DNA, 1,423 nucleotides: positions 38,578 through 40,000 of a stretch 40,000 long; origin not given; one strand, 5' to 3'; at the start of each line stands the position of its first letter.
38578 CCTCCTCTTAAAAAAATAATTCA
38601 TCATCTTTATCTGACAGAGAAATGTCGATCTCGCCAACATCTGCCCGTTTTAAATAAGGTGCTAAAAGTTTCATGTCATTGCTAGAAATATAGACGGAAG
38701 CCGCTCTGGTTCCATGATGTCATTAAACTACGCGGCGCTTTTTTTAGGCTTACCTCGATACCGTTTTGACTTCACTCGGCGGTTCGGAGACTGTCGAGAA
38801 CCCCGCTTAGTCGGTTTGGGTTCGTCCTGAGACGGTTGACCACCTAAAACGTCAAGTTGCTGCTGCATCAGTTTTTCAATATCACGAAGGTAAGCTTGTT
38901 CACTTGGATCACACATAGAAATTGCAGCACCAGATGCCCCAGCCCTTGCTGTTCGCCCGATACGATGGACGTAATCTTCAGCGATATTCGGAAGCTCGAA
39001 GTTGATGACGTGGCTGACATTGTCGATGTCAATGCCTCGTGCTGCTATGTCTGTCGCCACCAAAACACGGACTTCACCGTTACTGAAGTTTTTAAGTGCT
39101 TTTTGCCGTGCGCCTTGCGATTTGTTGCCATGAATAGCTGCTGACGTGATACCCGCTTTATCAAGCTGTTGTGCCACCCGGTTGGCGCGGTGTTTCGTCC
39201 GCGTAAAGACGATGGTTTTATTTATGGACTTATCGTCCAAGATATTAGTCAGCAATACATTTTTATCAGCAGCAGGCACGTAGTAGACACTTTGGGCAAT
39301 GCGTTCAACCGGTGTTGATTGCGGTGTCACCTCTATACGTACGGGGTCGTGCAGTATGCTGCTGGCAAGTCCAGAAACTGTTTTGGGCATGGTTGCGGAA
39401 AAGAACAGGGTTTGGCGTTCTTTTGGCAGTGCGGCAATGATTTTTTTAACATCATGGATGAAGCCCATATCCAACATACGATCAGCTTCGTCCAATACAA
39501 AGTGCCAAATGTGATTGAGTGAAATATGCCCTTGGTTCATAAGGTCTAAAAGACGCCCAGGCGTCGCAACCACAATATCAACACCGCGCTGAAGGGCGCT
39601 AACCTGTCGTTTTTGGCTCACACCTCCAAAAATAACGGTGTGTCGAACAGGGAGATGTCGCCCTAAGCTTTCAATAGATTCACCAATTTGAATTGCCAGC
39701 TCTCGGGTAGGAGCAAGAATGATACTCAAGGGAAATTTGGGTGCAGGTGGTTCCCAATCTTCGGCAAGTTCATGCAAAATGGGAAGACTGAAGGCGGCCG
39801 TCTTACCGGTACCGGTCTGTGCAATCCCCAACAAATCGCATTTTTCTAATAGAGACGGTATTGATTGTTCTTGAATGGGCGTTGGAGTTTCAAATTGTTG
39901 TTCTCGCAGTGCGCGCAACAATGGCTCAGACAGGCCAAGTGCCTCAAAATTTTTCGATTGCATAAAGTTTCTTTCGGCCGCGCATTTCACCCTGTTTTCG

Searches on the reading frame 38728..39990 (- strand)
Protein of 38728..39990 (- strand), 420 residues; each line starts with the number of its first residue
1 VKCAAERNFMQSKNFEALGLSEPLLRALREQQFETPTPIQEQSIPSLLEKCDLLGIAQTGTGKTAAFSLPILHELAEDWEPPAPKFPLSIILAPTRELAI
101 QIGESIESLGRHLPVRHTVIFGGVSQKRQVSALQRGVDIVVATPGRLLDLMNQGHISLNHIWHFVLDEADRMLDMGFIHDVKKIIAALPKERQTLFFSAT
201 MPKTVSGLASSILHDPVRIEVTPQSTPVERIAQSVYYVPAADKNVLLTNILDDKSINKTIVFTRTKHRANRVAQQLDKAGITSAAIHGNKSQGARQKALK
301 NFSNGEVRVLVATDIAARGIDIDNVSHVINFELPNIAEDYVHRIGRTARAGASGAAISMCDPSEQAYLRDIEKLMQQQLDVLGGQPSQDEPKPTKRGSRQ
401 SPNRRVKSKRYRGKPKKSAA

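Call 27: search_protein_families(library=pfam, proteins=[window:38728-39990:-], max_evalue=0.001)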
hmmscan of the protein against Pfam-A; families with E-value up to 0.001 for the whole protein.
window:38728-39990:- (420 aa): 3 families
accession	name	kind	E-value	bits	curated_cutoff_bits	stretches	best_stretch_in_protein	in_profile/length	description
PF00270.35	DEAD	-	2.2e-49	167.8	26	1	37-205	1-164/167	DEAD/DEAH box helicase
PF00271.37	Helicase_C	-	2.6e-32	111.8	23.5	1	243-351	2-110/110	Helicase conserved C-terminal domain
PF04851.21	ResIII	-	0.00014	22.3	22.5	1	40-202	8-163/164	Type III restriction enzyme, res subunit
